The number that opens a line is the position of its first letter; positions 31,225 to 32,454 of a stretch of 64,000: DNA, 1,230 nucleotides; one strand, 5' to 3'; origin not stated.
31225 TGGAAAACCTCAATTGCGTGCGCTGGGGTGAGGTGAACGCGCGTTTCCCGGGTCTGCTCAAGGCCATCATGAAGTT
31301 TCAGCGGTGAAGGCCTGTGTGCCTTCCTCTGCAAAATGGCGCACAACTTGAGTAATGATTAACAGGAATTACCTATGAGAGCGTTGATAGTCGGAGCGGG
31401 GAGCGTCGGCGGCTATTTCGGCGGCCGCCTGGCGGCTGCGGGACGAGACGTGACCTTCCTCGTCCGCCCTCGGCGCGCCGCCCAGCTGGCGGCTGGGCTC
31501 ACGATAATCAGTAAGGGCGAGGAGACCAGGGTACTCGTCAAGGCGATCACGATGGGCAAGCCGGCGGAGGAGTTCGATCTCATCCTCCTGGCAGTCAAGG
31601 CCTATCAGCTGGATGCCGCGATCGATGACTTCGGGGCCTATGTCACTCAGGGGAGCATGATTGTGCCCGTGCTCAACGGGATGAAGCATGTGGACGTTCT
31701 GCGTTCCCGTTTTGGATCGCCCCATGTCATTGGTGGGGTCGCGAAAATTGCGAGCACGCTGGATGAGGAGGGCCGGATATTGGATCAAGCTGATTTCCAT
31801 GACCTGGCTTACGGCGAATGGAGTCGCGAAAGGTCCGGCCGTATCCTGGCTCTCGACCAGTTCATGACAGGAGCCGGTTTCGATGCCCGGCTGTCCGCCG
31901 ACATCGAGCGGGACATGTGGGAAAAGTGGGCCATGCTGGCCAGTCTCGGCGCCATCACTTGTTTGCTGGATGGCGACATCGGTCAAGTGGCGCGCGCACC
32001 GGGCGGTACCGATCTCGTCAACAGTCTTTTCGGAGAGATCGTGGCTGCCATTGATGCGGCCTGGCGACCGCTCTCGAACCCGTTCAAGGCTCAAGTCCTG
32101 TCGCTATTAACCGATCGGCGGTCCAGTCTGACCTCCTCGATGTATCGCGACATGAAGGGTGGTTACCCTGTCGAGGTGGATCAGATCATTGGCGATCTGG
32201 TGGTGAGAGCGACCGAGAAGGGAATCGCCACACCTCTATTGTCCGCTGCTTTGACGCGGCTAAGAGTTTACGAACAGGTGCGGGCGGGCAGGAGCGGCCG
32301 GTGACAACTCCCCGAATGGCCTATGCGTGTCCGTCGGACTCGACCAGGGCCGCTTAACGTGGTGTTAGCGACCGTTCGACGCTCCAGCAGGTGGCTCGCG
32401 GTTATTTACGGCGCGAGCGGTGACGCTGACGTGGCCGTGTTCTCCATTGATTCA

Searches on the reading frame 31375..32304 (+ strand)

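Call 77: search_protein_families(library=pfam, proteins=[window:31375-32304:+], max_evalue=0.00001)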
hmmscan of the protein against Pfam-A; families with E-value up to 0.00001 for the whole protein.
window:31375-32304:+ (309 aa): 2 families
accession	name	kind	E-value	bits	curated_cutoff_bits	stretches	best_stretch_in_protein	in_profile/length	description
PF02558.23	ApbA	-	2.3e-34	118.6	22.2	1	4-149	2-148/150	Ketopantoate reductase PanE/ApbA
PF08546.17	ApbA_C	-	5.6e-22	78.9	22.7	1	176-299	1-124/125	Ketopantoate reductase PanE/ApbA C terminal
